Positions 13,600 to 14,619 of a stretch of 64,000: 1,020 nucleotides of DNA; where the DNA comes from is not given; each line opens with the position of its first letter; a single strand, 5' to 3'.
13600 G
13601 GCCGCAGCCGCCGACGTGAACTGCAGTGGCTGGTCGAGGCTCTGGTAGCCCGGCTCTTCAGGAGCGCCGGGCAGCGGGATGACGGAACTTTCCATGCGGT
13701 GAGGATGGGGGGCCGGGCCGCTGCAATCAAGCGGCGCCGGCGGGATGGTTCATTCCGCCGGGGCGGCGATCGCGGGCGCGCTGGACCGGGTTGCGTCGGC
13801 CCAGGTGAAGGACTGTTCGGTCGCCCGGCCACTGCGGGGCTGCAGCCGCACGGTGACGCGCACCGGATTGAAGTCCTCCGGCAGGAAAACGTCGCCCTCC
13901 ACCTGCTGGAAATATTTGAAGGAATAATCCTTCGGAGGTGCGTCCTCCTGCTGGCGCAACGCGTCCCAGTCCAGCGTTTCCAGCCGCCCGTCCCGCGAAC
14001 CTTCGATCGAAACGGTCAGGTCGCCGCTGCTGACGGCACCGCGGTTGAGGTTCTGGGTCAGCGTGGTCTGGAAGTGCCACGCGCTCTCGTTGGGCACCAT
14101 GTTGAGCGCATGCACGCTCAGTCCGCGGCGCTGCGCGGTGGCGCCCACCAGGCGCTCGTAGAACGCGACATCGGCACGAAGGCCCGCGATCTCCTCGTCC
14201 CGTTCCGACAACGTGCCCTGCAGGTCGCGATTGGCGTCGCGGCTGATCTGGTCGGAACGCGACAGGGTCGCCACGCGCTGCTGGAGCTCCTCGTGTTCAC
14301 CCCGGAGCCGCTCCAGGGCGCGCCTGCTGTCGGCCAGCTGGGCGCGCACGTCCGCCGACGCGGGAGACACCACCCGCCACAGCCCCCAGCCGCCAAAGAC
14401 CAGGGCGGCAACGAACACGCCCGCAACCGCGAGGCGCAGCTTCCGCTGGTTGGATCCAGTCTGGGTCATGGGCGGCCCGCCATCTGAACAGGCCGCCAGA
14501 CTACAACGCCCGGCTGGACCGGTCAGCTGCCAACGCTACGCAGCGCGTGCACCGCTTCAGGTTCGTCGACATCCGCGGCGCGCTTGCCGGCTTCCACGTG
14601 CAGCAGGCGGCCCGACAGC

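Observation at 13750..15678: Bactofilin gene sandwiched by two paralogous membrane-anchored coiled-coil genes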

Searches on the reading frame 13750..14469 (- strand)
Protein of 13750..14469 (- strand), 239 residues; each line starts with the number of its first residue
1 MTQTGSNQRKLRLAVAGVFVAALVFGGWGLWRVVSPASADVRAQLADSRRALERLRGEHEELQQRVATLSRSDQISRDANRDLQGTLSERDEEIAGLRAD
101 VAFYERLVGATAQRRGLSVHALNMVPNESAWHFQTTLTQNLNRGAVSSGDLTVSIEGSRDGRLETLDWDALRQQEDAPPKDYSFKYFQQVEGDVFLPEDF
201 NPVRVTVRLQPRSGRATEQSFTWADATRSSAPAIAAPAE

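Call 3: search_protein_families(library=pfam, proteins=[window:13750-14469:-], max_evalue=0.01)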
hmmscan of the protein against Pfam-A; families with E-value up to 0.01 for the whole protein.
window:13750-14469:- (239 aa): 2 families
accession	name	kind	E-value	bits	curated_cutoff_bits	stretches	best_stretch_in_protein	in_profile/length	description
PF20567.3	DUF6776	-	6.9e-51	172.6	27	1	62-207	1-149/149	Family of unknown function (DUF6776)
PF04977.20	DivIC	-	0.0076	16.5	28.9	0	38-83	19-65/80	Septum formation initiator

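Call 4: search_protein_families(library=ncbifam, proteins=[window:13750-14469:-], max_evalue=0.01)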
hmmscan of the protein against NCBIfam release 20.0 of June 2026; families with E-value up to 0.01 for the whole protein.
window:13750-14469:- (239 aa): 2 families
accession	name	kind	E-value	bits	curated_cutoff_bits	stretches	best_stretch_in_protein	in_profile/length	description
NF040576.1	T2SS_GspM_XpsM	equivalog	0.00067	19.3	60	1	12-77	1-66/180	type II secretion system protein GspM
NF053549.1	FtsL_Actino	equivalog_domain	0.0051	16.7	55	0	18-80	5-67/83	cell division protein FtsL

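Call 7: find_homologous_proteins(query=window:13750-14469:-)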
Query window:13750-14469:- (239 aa): 2834 proteins with E <= 0.001 among 5299 candidates; the best 120 are listed.
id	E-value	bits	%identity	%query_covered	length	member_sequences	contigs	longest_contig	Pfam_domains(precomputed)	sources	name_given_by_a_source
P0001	7.8e-151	518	100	100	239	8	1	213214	PF20567.4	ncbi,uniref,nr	ncbi:DUF6776 family protein [Novilysobacter spongiicola]|uniref:Uncharacterized protein n=1 Tax=Lyso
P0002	1.8e-104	366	75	96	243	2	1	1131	PF20567.4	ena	-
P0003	2.8e-104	365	73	98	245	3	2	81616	PF20567.4,PF27954.1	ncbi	ncbi:MAG: DUF6776 family protein [Lysobacter sp.]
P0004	2.9e-103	362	76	90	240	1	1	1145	PF20567.4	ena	-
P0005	4.0e-103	362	73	95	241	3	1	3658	PF20567.4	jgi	-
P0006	1.1e-102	360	78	87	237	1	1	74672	PF20567.4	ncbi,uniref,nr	ncbi:DUF6776 family protein [Novilysobacter arseniciresistens]|uniref:DUF6776 family protein n=1 Tax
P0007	1.8e-102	360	73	97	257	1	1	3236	PF20567.4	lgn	-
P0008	2.3e-102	359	73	95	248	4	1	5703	PF20567.4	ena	-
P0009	4.3e-102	358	75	90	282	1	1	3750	PF20567.4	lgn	-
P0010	5.3e-102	358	73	95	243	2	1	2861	PF20567.4,PF27954.1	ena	-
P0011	5.4e-102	358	74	95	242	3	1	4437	PF20567.4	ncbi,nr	ncbi:MAG: hypothetical protein NDI66_05390 [Pseudomonas sp.]|nr:hypothetical protein [Pseudomonas sp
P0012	1.9e-101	356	73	97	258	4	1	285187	PF20567.4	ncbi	ncbi:DUF6776 family protein [Lysobacter sp. A378]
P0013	2.4e-101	356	72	95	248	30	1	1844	PF20567.4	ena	-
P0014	7.9e-101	354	74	90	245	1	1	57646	PF20567.4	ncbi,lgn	-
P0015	8.9e-101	354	73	95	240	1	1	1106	PF20567.4,PF27954.1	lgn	-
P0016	2.3e-100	353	70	98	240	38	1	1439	PF20567.4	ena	-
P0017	2.3e-100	353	70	100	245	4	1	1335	PF20567.4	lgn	-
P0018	3.1e-100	352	74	94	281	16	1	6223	PF20567.4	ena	-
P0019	4.5e-99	348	72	90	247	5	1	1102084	PF20567.4,PF27954.1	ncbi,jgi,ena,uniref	ncbi:DUF6776 family protein [Lysobacter sp. F60174L2]|uniref:DUF6776 family protein n=1 Tax=Lysobact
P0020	6.0e-99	348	76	90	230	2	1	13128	PF20567.4,PF27954.1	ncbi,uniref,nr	ncbi:hypothetical protein FKV24_014335 [Lysobacter maris]|uniref:Uncharacterized protein n=1 Tax=Mar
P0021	2.8e-98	346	74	92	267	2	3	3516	PF20567.4,PF27954.1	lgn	-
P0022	3.3e-98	346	72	94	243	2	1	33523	PF20567.4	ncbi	ncbi:MAG TPA: DUF6776 family protein [Lysobacter sp.]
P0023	6.4e-98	345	70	100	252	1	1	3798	PF20567.4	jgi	jgi:hypothetical protein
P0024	1.4e-97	344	71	95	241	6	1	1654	PF20567.4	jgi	jgi:cell division protein FtsB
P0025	1.7e-97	343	73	94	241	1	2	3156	PF20567.4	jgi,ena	jgi:hypothetical protein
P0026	2.8e-97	343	70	97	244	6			PF20567.4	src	-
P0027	7.6e-97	341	70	98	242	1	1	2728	PF20567.4,PF27954.1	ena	-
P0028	8.8e-97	341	75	88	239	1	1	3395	PF20567.4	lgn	-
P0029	9.7e-97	341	74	89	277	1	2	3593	PF20567.4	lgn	-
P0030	3.2e-96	339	75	85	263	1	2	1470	PF20567.4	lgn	-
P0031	7.4e-96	338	70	95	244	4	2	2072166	PF20567.4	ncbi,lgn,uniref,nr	ncbi:DUF6776 family protein [Lysobacter niastensis]|uniref:DUF6776 family protein n=1 Tax=Lysobacter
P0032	9.4e-96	338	71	93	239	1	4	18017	PF20567.4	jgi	-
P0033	1.0e-95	337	72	90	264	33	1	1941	PF20567.4,PF27954.1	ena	-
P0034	1.0e-95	337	72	90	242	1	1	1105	PF20567.4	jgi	-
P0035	1.1e-95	337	72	91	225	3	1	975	PF20567.4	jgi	jgi:hypothetical protein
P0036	2.5e-95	336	72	91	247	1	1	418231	PF20567.4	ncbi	-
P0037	3.4e-95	336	68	97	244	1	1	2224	PF20567.4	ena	-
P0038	3.8e-95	336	72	91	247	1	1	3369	PF20567.4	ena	-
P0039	4.4e-95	335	73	93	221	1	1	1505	PF20567.4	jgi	jgi:hypothetical protein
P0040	5.7e-95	335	73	87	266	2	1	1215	PF20567.4,PF27954.1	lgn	-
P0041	6.5e-95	335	68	95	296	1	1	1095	PF20567.4,PF27954.1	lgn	-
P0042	6.7e-95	335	73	91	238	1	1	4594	PF20567.4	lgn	-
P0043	7.1e-95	335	71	83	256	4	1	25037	PF20567.4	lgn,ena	-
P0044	7.8e-95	335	69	96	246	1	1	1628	PF20567.4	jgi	jgi:hypothetical protein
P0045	9.0e-95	334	72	92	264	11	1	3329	PF20567.4,PF27954.1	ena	-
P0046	9.6e-95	334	68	95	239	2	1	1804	PF20567.4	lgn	-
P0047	1.1e-94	334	71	94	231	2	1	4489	PF20567.4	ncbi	-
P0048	2.0e-94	333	68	95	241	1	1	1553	PF20567.4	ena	-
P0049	2.0e-94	333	69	95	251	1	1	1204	PF20567.4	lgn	-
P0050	2.4e-94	333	68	95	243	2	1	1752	PF20567.4,PF27954.1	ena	-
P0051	2.6e-94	333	70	95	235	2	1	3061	PF20567.4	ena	-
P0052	2.8e-94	333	72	89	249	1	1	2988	PF20567.4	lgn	-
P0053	2.9e-94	333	70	95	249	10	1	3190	PF20567.4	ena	-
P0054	3.0e-94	333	70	94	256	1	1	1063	PF20567.4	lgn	-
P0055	4.1e-94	332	70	89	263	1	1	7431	PF20567.4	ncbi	-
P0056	4.2e-94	332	73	89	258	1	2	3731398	PF20567.4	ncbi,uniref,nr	ncbi:DUF6776 family protein [Lysobacter panacisoli]|uniref:Membrane protein n=1 Tax=Lysobacter panac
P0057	4.8e-94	332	66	95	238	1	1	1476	PF20567.4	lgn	-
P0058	5.3e-94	332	68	97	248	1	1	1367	PF20567.4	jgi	jgi:hypothetical protein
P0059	6.2e-94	332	71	90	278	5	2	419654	PF20567.4,PF27954.1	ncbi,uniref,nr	ncbi:DUF6776 family protein [Marilutibacter aestuarii]|uniref:DUF6776 family protein n=1 Tax=Marilut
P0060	7.4e-94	331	70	93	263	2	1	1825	PF20567.4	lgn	-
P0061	7.6e-94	331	74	88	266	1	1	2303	PF20567.4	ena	-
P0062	8.2e-94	331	71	93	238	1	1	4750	PF20567.4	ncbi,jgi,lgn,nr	ncbi:MAG TPA: DUF6776 family protein [Lysobacter sp.]|jgi:cell division protein FtsB|nr:DUF6776 fami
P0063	9.7e-94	331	71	89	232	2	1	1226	PF20567.4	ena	-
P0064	1.2e-93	331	70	95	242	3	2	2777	PF20567.4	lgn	-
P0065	1.6e-93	330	69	86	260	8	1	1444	PF20567.4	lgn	-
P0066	2.1e-93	330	72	86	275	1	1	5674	PF20567.4,PF27954.1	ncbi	-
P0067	2.5e-93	330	72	90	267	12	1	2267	PF20567.4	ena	-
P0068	3.0e-93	329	70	95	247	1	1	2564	PF20567.4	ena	-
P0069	3.7e-93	329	68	94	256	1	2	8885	PF20567.4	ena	-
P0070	5.6e-93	328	67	96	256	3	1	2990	PF20567.4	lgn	-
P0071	7.2e-93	328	70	87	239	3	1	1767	PF20567.4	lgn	-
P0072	8.4e-93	328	68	96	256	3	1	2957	PF20567.4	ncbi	ncbi:MAG: DUF6776 family protein [Lysobacter sp.]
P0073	1.1e-92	328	71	92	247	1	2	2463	PF20567.4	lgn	-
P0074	1.1e-92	328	70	95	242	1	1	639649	PF20567.4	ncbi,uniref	ncbi:DUF6776 family protein [Lysobacter cavernae]|uniref:DUF6776 family protein n=1 Tax=Lysobacter c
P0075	1.1e-92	328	72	90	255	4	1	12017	PF20567.4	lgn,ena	-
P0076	1.4e-92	327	71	89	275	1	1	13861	PF20567.4,PF27954.1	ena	-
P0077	1.5e-92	327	69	94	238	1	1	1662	PF20567.4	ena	-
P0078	1.5e-92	327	69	94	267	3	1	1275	PF20567.4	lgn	-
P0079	1.5e-92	327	68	95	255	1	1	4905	PF20567.4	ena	-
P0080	1.7e-92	327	70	92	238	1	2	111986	PF20567.4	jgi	jgi:Family of unknown function (DUF6776)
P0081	2.0e-92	327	69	91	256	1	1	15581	PF20567.4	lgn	-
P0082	2.8e-92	326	70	92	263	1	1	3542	PF20567.4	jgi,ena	-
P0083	2.9e-92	326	69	87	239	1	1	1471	PF20567.4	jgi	jgi:hypothetical protein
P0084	3.1e-92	326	69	94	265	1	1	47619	PF20567.4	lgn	-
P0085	4.0e-92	326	70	86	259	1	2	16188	PF20567.4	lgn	-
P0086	4.4e-92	326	69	83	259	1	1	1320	PF20567.4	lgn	-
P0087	4.7e-92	325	68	94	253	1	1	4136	PF20567.4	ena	-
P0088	5.3e-92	325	66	98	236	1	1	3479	PF20567.4,PF27954.1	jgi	jgi:hypothetical protein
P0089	5.7e-92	325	71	92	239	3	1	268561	PF20567.4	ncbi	ncbi:DUF6776 family protein [Lysobacter terrae]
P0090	6.0e-92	325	71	88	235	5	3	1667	PF20567.4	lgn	-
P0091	6.5e-92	325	67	95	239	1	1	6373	PF20567.4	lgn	-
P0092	6.7e-92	325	69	92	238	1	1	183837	PF20567.4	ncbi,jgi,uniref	ncbi:DUF6776 family protein [Lysobacter yangpyeongensis]|uniref:DUF6776 family protein n=1 Tax=Lysob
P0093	1.0e-91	324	70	90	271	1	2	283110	PF20567.4,PF27954.1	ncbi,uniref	ncbi:DUF6776 family protein [Lysobacter sp. A3-1-A15]|uniref:DUF6776 family protein n=1 Tax=Novilyso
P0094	1.1e-91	324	67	95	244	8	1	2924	PF20567.4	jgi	-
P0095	1.1e-91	324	71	83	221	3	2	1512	PF20567.4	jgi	-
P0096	1.7e-91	324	69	92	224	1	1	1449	PF20567.4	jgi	jgi:hypothetical protein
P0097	1.8e-91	324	70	95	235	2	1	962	PF20567.4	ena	-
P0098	2.3e-91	323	70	92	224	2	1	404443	PF20567.4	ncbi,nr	ncbi:hypothetical protein JI752_016035 [Lysobacter sp. MMG2]|nr:hypothetical protein [Lysobacter sp.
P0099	3.1e-91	323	71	86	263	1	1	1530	PF20567.4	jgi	jgi:hypothetical protein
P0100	4.0e-91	322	70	86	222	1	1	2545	PF20567.4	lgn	-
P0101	4.0e-91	322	66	95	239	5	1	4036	PF20567.4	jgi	jgi:hypothetical protein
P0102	4.9e-91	322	70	93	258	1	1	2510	PF20567.4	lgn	-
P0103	5.5e-91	322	67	93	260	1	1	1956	PF20567.4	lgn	-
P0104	5.9e-91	322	71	89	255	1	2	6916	PF20567.4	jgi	jgi:hypothetical protein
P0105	6.2e-91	322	69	92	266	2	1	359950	PF20567.4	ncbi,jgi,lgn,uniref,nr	ncbi:DUF6776 family protein [Lysobacter changpingensis]|jgi:hypothetical protein|uniref:DUF6776 fami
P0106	6.2e-91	322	69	91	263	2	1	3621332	PF20567.4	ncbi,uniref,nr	ncbi:hypothetical protein QLQ15_01720 [Lysobacter sp. LF1]|uniref:Transmembrane protein n=1 Tax=Lyso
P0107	6.6e-91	322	67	97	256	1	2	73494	PF20567.4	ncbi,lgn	-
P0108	6.6e-91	322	68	95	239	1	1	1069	PF20567.4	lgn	-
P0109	6.7e-91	322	70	88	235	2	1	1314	PF20567.4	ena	-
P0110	9.4e-91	321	71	90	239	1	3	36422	PF20567.4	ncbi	-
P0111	1.0e-90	321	69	95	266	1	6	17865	PF20567.4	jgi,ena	-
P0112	1.1e-90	321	68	95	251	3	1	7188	PF20567.4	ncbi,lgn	ncbi:MAG: DUF6776 family protein [Lysobacter sp.]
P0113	1.1e-90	321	70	88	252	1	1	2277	PF20567.4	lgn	-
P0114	1.1e-90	321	68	96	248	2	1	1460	PF20567.4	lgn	-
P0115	1.2e-90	321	71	89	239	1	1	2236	PF20567.4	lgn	-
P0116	1.2e-90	321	68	89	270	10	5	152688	PF20567.4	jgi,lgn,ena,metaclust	metaclust:\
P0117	1.4e-90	321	69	92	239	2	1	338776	PF20567.4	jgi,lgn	jgi:cell division protein FtsB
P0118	1.7e-90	320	71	87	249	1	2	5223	PF20567.4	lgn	-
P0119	2.2e-90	320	68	87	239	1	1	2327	PF20567.4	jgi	jgi:cell division protein FtsB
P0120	2.3e-90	320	67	91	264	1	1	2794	PF20567.4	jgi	-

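Call 19: search_solved_structures(query=A1, max_evalue=1)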
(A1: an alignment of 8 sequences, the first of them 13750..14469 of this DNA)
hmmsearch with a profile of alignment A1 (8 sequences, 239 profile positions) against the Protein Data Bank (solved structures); distinct sequences matched with E-value up to 1: 5.
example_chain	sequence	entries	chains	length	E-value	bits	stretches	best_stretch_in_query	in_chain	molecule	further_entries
6so5_C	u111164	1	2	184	0.047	16.3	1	17-82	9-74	Tail-anchored protein insertion receptor WRB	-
8cr2_C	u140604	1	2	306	0.096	15.3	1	16-82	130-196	Guided entry of tail-anchored proteins factor CAMLG,Guided entry of tail-anchored proteins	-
8cr1_C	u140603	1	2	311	0.096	15.3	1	16-82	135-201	Guided entry of tail-anchored proteins factor CAMLG,Guided entry of tail-anchored proteins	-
2ocy_A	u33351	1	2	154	0.19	14.3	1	46-108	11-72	Rab guanine nucleotide exchange factor SEC2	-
2e7s_A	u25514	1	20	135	0.32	13.6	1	54-108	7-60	Rab guanine nucleotide exchange factor SEC2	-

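Call 20: search_protein_representatives(alignment_id=A1)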
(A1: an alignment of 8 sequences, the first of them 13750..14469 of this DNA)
Query: 8 sequences, 239 profile positions. Proteins with E-value up to 0.001 (for the whole library): 2573; up to 1e-10: 1639; up to 1e-30: 168. The best 150 are listed.
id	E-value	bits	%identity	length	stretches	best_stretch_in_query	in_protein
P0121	5.3e-101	353.3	-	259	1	10-231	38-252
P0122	7.2e-92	323.4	-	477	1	10-231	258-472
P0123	2.4e-90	318.4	-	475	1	9-232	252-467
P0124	7.0e-89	313.6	-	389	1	9-230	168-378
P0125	8.1e-88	310.2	-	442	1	5-233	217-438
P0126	1.1e-86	306.4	-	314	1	11-233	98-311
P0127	3.2e-86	305.0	-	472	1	10-232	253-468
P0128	4.2e-85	301.3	-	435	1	10-233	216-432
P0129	2.5e-84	298.8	-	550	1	3-232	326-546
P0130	3.8e-82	291.6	-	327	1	8-234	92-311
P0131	5.7e-81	287.8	-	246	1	11-234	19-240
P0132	3.5e-76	272.1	-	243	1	13-231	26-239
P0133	8.6e-75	267.5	-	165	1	2-164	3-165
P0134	7.5e-73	261.2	-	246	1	16-232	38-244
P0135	8.0e-73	261.1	-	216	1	76-232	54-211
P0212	5.6e-39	150.3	-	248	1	13-230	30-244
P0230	9.9e-37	142.9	-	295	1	19-234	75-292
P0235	7.9e-36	140.0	-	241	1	12-229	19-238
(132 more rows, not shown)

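Call 21: search_protein_families(library=pfam, proteins=[P0122, P0123, P0124, P0125, P0127, P0128, P0129, P0126, P0130, P0230], max_evalue=0.001)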
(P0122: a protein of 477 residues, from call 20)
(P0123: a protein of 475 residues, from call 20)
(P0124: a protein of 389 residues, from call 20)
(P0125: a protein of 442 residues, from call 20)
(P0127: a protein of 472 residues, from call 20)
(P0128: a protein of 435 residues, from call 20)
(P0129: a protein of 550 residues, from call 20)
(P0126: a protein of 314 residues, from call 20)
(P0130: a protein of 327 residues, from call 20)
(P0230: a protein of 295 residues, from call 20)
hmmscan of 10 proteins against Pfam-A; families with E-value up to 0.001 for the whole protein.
P0122 (477 aa): 1 family
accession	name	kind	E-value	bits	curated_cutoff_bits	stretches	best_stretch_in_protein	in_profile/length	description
PF20567.3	DUF6776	-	9.4e-50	168.9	27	1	305-451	1-149/149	Family of unknown function (DUF6776)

P0123 (475 aa): 1 family
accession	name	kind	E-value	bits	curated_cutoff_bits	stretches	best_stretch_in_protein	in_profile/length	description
PF20567.3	DUF6776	-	6.7e-49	166.1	27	1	299-445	1-149/149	Family of unknown function (DUF6776)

P0124 (389 aa): 1 family
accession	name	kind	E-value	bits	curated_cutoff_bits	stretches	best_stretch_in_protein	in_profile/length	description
PF20567.3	DUF6776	-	2.1e-50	171.1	27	1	212-358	1-149/149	Family of unknown function (DUF6776)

P0125 (442 aa): 1 family
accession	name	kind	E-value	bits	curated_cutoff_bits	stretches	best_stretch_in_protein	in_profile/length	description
PF20567.3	DUF6776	-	6.4e-48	163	27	1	269-415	1-149/149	Family of unknown function (DUF6776)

P0127 (472 aa): 1 family
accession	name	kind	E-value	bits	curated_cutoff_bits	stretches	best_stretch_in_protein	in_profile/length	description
PF20567.3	DUF6776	-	3.2e-47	160.7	27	1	300-446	1-149/149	Family of unknown function (DUF6776)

P0128 (435 aa): 1 family
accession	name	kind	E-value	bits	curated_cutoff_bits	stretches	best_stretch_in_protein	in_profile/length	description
PF20567.3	DUF6776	-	1.8e-47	161.6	27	1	263-409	1-149/149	Family of unknown function (DUF6776)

P0129 (550 aa): 2 families
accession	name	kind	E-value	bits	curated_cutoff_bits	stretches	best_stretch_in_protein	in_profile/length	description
PF20567.3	DUF6776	-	3.8e-48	163.7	27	1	378-524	1-149/149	Family of unknown function (DUF6776)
PF14316.11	DUF4381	-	9.4e-05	23.2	27.2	1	321-414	7-93/145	Domain of unknown function (DUF4381)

P0126 (314 aa): 1 family
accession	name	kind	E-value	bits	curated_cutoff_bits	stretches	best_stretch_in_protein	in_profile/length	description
PF20567.3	DUF6776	-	8.2e-48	162.6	27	1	142-288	1-149/149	Family of unknown function (DUF6776)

P0130 (327 aa): 1 family
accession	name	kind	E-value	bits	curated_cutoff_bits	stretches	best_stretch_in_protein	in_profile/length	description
PF20567.3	DUF6776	-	1.1e-47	162.2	27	1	141-287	1-149/149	Family of unknown function (DUF6776)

P0230 (295 aa): 1 family
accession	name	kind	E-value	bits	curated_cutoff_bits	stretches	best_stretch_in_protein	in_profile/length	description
PF20567.3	DUF6776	-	1.9e-37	129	27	1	124-267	4-149/149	Family of unknown function (DUF6776)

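Call 26: find_related_loci(query=A3, collection=genome_contigs, flank=6000)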
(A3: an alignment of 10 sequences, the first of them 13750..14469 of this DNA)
Query A3 (239 aa) in genome_contigs; peptide patterns used: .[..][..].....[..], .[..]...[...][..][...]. (x = any residue, [..] = any of these).
600 stretches matched a pattern (row limit reached: there are more); 192 encode a relative of the query (tblastn E <= 1e-3); the best 80 are kept; 80 distinct loci.
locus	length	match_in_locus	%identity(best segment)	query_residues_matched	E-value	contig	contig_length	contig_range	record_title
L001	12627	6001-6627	78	25-232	5e-104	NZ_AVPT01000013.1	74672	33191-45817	Lysobacter arseniciresistens ZS79 contig17, whole genome shotgun sequence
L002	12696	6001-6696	69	6-236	4e-102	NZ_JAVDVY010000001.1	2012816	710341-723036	Lysobacter niastensis strain BE198 Ga0454543_01, whole genome shotgun sequence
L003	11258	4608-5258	73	12-227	2e-101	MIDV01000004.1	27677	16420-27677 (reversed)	MAG: Lysobacterales bacterium RIFOXYA1_FULL_69_10 rifoxya1_full_scaffold_1057, whole genome shotgun sequence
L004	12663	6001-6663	69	13-233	1e-97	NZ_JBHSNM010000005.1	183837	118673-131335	Lysobacter yangpyeongensis strain KACC 11407 spades_K_17_127_5, whole genome shotgun sequence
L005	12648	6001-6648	70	12-226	6e-97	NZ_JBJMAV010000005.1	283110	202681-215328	Novilysobacter viscosus strain A3-1-A15 scaffolds_5, whole genome shotgun sequence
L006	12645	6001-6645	71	17-230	5e-97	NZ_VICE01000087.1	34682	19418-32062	Marilutibacter aestuarii strain JCM 31130 192, whole genome shotgun sequence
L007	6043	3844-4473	71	18-226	2e-94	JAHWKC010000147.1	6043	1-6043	MAG: Proteobacteria bacterium isolate 0712_bin4 NODE_147_length_6043_cov_1.799054, whole genome shotgun sequence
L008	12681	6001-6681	68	14-239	8e-94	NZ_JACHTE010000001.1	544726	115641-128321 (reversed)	Marilutibacter penaei strain SG-8 NODE_1_length_544726_cov_87.113509, whole genome shotgun sequence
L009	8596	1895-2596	71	6-233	4e-107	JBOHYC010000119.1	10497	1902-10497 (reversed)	MAG: Lysobacter sp. isolate M3-B1_metabat2.bin.33 k127_98372, whole genome shotgun sequence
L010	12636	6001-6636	68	25-235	4e-89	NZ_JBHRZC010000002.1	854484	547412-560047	Lysobacter sp. GCM10012299 strain CGMCC 1.16608 GCM70012299_3, whole genome shotgun sequence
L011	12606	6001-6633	66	11-227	2e-88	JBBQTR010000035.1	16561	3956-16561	MAG: Lysobacterales bacterium isolate Co_metawrap_1853 Cmw_1853_k141_3015110_length_16561_cov_20.6280, whole genome shot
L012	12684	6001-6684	66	9-236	2e-87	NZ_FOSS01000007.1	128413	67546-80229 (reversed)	Lysobacter sp. cf310, whole genome shotgun sequence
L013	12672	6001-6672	61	6-228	3e-86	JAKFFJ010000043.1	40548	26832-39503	MAG: Luteimonas sp. isolate LC097 contig-124_991, whole genome shotgun sequence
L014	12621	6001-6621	66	25-230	3e-86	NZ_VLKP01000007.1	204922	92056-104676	Aerolutibacter ruishenii strain CGMCC 1.10136 IP93DRAFT_scaffold00007.7, whole genome shotgun sequence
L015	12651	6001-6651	64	26-236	7e-86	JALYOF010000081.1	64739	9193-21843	MAG: Pseudomonadota bacterium isolate MDV bin4 SD1454-56_k127_1535661, whole genome shotgun sequence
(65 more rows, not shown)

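Call 31: predict_structure(alignment_id=A1)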
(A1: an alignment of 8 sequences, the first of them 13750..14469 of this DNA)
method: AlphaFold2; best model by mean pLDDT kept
length: 239 residues; sequences in the alignment: 8
mean_pLDDT: 77.9   pTM: 0.49
mean pLDDT of the five models: 77.9, 75.1, 71.4, 70.6, 70.4
residues with pLDDT >= 90: 72; 70-90: 100; 50-70: 45; < 50: 22
segments of 3 or more residues with pLDDT < 50: 1-5, 35-38, 111-113, 230-239
pLDDT, mean of each block of 10 residues (from residue 1): 49 68 68 52 71 84 87 88 85 76 58 67 91 89 75 95 94 83 87 93 95 89 83 36
secondary structure, 60 per line:
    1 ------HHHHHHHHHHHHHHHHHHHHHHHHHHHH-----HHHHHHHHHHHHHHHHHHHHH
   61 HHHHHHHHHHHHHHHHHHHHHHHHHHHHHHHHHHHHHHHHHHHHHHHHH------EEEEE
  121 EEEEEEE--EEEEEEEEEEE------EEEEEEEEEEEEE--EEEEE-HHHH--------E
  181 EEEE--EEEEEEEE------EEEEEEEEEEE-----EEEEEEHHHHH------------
elements in order: H7-34 H40-109 E116-127 E130-140 E147-159 E162-166 H168-171 E180-184 E187-194 E201-211 E217-222 H223-227
